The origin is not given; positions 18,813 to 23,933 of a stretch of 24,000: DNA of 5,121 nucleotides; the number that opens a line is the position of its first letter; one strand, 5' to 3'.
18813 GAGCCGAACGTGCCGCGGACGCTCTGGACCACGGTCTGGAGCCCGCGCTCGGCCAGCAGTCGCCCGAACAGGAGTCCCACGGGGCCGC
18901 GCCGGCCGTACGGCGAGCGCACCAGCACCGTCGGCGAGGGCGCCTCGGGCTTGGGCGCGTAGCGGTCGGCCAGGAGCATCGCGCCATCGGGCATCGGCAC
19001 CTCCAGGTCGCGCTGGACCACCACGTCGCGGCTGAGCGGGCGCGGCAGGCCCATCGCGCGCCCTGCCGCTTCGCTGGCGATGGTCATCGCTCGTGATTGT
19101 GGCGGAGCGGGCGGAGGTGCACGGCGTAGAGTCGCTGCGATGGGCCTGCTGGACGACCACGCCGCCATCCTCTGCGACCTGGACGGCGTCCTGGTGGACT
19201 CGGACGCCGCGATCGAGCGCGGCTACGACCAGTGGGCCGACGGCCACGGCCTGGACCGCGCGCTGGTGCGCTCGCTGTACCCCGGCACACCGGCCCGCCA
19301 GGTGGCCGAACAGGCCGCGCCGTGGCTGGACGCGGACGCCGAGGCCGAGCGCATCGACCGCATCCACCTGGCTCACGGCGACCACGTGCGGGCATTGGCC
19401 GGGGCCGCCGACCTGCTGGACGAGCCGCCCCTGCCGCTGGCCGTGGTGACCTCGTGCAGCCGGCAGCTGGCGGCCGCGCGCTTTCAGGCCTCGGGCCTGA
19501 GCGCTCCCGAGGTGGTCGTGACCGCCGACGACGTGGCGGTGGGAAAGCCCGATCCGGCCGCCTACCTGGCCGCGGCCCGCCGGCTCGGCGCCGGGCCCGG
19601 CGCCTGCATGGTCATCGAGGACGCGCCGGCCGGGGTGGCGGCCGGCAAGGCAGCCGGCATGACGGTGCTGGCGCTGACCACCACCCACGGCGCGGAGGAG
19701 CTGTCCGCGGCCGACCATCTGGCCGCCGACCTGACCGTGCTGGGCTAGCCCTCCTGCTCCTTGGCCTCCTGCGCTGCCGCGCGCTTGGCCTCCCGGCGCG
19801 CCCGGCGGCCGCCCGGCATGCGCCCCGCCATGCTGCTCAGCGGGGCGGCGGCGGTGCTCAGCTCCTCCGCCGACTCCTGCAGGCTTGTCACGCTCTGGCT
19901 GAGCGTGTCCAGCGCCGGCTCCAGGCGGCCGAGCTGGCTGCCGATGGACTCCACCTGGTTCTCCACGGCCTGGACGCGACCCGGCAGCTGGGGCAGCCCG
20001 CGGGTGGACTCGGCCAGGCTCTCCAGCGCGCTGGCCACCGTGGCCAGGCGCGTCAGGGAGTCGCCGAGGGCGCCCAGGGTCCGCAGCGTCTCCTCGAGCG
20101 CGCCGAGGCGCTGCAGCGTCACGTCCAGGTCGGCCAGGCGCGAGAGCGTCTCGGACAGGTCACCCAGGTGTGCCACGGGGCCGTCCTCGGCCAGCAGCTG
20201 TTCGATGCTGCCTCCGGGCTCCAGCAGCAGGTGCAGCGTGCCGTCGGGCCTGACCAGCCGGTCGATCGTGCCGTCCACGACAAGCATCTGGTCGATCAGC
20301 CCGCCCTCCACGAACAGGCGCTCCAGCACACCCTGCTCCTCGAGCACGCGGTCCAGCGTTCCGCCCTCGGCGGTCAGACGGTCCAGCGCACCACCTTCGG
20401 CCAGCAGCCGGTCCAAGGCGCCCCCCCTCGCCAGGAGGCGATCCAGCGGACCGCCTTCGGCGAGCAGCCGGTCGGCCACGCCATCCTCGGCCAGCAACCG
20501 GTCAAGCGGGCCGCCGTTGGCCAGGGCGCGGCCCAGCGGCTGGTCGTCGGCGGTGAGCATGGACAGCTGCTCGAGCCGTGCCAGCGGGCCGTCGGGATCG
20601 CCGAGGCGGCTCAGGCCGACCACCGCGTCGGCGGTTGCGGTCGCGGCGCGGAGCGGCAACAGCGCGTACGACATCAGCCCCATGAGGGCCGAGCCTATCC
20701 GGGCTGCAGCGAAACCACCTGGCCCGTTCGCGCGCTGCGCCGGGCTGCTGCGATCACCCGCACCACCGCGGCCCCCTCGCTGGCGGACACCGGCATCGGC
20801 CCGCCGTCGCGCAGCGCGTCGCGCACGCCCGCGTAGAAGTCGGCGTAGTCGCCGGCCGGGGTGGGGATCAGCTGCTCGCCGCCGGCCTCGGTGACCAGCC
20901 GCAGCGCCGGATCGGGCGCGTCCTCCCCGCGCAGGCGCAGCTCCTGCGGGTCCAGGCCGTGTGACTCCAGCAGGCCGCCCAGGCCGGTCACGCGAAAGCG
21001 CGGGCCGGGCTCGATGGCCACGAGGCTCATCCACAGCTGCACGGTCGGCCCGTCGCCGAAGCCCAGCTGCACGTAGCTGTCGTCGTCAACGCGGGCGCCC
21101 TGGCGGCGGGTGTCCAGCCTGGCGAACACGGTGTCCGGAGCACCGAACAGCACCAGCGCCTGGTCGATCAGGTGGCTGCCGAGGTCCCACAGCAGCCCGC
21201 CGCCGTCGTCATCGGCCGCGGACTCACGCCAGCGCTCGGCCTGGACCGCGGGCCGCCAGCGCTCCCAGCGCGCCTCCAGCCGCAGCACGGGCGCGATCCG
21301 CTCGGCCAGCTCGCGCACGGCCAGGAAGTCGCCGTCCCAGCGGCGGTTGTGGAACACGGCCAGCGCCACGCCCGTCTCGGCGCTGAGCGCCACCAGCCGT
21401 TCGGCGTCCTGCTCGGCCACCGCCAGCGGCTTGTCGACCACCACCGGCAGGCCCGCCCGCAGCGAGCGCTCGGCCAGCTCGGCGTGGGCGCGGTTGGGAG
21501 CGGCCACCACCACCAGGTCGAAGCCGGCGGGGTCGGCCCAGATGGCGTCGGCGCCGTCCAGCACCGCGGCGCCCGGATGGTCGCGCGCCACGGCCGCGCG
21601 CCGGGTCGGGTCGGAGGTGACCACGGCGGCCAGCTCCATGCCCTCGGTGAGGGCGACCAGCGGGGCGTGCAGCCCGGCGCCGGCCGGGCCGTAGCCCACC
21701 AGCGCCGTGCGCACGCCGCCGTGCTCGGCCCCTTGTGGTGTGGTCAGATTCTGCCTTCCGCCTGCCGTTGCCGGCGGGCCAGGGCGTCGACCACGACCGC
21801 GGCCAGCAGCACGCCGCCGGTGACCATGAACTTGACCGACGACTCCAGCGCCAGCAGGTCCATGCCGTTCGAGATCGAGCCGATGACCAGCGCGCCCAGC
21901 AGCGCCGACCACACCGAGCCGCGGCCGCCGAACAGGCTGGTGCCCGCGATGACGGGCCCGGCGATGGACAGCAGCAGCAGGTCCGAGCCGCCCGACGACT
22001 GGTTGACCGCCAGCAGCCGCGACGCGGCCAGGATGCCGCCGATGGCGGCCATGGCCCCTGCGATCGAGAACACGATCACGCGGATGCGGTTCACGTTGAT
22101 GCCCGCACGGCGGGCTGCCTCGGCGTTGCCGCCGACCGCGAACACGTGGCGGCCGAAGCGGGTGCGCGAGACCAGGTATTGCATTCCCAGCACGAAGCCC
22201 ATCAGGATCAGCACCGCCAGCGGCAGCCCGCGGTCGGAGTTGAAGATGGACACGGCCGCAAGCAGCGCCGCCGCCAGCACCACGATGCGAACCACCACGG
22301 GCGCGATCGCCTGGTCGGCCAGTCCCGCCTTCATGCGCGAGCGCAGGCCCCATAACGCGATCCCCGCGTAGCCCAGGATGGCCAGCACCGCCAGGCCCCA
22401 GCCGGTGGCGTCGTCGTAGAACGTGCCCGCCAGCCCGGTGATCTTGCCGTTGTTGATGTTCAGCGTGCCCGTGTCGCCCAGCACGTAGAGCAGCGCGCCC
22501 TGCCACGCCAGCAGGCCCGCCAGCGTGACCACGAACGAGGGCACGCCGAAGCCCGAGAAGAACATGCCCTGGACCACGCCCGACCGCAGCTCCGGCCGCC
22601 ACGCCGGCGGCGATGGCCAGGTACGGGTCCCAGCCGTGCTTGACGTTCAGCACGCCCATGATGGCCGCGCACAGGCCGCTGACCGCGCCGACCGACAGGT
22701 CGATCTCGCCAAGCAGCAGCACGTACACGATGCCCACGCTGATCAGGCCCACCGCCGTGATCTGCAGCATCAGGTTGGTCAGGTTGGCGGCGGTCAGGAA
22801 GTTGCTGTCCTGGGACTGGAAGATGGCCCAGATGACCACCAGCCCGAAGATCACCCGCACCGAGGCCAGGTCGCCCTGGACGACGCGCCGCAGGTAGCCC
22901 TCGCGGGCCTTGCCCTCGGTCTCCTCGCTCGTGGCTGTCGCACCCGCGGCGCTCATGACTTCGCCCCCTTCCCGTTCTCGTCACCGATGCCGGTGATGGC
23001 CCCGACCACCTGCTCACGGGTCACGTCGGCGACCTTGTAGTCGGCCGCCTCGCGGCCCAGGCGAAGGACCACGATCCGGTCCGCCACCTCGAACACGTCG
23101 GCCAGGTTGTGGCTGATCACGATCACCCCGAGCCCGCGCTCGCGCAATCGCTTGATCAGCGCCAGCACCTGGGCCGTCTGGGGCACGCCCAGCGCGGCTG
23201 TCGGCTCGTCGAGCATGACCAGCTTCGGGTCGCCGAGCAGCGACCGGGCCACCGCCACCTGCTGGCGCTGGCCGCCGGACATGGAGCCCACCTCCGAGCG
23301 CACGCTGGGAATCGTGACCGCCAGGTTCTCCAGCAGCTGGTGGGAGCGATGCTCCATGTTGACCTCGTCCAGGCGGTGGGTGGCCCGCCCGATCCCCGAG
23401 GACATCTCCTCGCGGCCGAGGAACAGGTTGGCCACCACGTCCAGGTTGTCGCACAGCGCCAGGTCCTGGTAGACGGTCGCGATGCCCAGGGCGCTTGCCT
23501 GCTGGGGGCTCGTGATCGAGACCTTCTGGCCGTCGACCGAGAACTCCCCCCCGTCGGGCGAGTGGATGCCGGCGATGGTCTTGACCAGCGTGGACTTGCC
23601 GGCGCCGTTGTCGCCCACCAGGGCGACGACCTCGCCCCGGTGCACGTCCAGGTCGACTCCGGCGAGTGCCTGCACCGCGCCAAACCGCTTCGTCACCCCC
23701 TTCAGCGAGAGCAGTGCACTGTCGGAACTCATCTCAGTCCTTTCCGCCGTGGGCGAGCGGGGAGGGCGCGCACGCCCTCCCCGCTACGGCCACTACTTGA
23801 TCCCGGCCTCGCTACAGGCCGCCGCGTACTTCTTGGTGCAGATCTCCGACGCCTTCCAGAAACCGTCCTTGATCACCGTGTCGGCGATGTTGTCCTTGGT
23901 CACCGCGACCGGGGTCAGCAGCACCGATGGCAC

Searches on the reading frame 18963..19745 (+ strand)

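Call 11: search_protein_families(library=pfam, proteins=[window:18963-19745:+], max_evalue=0.001)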
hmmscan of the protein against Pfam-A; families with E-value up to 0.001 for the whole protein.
window:18963-19745:+ (261 aa): 3 families
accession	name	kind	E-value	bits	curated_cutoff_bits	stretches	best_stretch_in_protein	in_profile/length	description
PF13419.12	HAD_2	-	9.4e-19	68.6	23.8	1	69-237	1-177/178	Haloacid dehalogenase-like hydrolase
PF00702.32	Hydrolase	-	1e-18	68.8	26.4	1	68-232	3-191/191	haloacid dehalogenase-like hydrolase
PF13242.12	Hydrolase_like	-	1.7e-06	28.3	22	1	193-257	2-72/75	HAD-hyrolase-like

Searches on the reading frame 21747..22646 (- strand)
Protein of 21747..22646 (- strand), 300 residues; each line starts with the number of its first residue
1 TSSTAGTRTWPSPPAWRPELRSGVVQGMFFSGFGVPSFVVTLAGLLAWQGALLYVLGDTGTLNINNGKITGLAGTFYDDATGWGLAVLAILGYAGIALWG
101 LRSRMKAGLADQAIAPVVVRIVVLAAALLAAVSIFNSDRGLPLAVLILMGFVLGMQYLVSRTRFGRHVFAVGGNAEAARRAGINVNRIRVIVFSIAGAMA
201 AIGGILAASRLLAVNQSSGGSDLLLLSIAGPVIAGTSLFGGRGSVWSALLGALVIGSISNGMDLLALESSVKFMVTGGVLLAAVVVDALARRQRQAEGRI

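Call 11: search_protein_families(library=pfam, proteins=[window:21747-22646:-], max_evalue=0.001)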
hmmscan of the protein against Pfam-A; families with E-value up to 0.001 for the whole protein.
window:21747-22646:- (300 aa): 1 family
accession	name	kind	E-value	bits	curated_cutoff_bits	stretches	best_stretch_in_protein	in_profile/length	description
PF02653.21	BPD_transp_2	-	4.6e-20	72.3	26.8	1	24-284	71-269/269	Branched-chain amino acid transport system / permease component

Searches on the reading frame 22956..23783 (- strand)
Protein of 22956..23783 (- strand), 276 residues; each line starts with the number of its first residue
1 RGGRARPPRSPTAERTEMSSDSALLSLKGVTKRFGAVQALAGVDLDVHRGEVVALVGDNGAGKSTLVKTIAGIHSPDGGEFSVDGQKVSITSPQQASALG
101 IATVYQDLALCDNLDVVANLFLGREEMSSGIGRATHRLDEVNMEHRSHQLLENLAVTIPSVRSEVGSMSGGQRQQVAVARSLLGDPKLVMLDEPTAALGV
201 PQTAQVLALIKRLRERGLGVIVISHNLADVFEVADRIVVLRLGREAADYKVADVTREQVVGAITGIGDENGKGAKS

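Call 11: search_protein_families(library=pfam, proteins=[window:22956-23783:-], max_evalue=0.001)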
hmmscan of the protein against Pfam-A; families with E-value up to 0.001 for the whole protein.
window:22956-23783:- (276 aa): 6 families
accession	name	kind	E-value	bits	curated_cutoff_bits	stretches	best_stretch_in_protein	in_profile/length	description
PF00005.33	ABC_tran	-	1.2e-30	107.3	25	1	41-196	2-137/137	ABC transporter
PF13304.12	AAA_21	-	1.4e-08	35.6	27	0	53-76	2-25/304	AAA domain, putative AbiEii toxin, Type IV TA system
PF02463.25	SMC_N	-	1e-07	32.1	40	1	51-240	25-211/220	RecF/RecN/SMC N terminal domain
PF09818.15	ABC_ATPase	-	3.4e-05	23.4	23.2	0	206-257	208-257/283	P-loop domain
PF13555.12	AAA_29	-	0.00019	21.5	27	1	42-71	14-43/61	P-loop containing region of AAA domain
PF13191.12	AAA_16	-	0.00055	20.9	32.6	0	48-96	22-68/167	AAA ATPase domain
